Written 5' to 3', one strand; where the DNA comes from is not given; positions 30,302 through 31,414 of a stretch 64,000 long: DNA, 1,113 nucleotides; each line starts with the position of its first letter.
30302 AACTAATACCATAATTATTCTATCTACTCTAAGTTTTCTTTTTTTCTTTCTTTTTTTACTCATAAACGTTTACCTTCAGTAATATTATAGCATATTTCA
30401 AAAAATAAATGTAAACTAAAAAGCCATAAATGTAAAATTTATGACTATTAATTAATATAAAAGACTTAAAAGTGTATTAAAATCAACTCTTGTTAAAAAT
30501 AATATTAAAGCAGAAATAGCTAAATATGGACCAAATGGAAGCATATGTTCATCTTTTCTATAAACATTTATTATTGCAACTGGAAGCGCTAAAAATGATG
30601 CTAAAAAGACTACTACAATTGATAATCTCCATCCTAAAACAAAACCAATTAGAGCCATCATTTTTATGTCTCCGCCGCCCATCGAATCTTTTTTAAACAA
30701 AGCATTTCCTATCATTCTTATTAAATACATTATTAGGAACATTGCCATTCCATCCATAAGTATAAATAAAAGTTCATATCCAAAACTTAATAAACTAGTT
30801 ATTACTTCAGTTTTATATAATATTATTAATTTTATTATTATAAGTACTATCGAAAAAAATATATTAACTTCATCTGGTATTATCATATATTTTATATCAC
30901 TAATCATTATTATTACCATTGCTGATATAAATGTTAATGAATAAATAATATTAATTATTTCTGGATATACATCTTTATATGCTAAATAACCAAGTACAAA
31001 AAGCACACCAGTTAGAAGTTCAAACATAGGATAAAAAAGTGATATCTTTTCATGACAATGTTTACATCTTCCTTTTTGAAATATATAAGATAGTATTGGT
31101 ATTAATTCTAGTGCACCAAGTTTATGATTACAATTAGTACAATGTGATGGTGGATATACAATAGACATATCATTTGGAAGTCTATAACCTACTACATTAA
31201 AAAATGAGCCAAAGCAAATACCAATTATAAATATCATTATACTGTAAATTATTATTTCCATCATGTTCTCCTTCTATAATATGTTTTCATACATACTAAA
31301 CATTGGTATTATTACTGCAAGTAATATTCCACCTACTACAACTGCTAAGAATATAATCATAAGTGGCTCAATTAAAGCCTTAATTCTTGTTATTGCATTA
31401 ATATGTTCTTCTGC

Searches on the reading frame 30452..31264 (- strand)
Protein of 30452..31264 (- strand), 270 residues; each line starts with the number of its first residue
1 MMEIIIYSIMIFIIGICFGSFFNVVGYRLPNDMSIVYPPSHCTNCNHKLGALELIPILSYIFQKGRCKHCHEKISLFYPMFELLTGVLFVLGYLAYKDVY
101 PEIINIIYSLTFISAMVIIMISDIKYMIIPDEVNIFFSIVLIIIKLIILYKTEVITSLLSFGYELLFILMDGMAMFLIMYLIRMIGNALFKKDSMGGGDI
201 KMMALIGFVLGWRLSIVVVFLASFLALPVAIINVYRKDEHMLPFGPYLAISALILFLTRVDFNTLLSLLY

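Call 7: search_protein_families(library=pfam, proteins=[window:30452-31264:-], max_evalue=0.001)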
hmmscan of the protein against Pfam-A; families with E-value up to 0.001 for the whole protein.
window:30452-31264:- (270 aa): 2 families
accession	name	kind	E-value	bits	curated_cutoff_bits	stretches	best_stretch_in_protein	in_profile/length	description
PF06750.18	A24_N_bact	-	3.1e-34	117.3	23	1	13-94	1-82/84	Bacterial Peptidase A24 N-terminal domain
PF01478.23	Peptidase_A24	-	6.4e-16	59.1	26.5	1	111-231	2-104/104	Type IV leader peptidase family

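Call 34: search_protein_families(library=ncbifam, proteins=[window:30452-31264:-], max_evalue=0.01)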
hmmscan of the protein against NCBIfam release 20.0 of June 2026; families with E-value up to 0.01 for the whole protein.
window:30452-31264:- (270 aa): 0 families
